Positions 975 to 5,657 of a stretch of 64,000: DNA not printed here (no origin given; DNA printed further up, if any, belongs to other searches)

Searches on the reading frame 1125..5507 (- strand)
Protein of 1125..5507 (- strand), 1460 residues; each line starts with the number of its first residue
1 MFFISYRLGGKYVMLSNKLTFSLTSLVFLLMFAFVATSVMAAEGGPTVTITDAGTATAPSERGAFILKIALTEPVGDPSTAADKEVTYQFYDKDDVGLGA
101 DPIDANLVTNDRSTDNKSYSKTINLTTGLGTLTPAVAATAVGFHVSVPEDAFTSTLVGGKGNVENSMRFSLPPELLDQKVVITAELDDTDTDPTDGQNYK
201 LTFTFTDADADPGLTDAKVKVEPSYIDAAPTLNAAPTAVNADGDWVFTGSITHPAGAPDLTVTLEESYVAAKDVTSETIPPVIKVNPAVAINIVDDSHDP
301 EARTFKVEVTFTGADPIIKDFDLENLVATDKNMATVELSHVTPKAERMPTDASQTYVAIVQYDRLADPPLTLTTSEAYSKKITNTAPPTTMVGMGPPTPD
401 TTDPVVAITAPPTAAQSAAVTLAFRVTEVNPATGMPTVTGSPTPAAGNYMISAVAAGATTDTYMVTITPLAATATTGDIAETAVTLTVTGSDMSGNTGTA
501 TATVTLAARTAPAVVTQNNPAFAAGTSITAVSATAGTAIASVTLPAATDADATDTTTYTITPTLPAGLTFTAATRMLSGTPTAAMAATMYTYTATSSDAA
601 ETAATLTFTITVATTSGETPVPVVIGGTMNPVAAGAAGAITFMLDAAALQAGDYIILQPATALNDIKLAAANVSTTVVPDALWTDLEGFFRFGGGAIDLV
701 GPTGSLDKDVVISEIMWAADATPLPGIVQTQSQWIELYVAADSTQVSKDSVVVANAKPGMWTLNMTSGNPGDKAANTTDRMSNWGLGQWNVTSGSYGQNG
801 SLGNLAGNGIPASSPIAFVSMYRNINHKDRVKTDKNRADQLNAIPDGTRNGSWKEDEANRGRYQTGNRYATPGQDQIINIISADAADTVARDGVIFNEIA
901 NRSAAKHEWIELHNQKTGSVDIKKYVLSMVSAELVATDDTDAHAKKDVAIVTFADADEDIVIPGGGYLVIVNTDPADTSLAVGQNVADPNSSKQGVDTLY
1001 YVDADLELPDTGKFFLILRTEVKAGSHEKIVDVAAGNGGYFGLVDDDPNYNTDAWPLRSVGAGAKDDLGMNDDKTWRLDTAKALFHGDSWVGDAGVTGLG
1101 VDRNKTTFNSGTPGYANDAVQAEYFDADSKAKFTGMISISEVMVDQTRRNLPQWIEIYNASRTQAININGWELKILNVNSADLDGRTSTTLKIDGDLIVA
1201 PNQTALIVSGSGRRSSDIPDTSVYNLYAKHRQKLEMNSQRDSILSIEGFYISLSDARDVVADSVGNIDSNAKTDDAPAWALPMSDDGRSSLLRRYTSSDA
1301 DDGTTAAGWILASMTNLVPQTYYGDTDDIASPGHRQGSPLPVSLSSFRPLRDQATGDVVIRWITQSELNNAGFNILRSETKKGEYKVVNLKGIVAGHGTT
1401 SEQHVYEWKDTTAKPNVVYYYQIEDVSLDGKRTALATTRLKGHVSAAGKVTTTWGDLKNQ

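Call 12: search_protein_families(library=pfam, proteins=[window:1125-5507:-], max_evalue=0.001)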
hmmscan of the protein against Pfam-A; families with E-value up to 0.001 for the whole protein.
window:1125-5507:- (1460 aa): 2 families
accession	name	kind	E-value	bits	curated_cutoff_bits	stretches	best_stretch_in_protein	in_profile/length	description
PF00932.25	LTD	-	5.9e-20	72.1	34.3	2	1134-1265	5-106/109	Lamin Tail Domain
PF05345.18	He_PIG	-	4.9e-10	40.2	24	1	527-613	7-96/96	Putative Ig domain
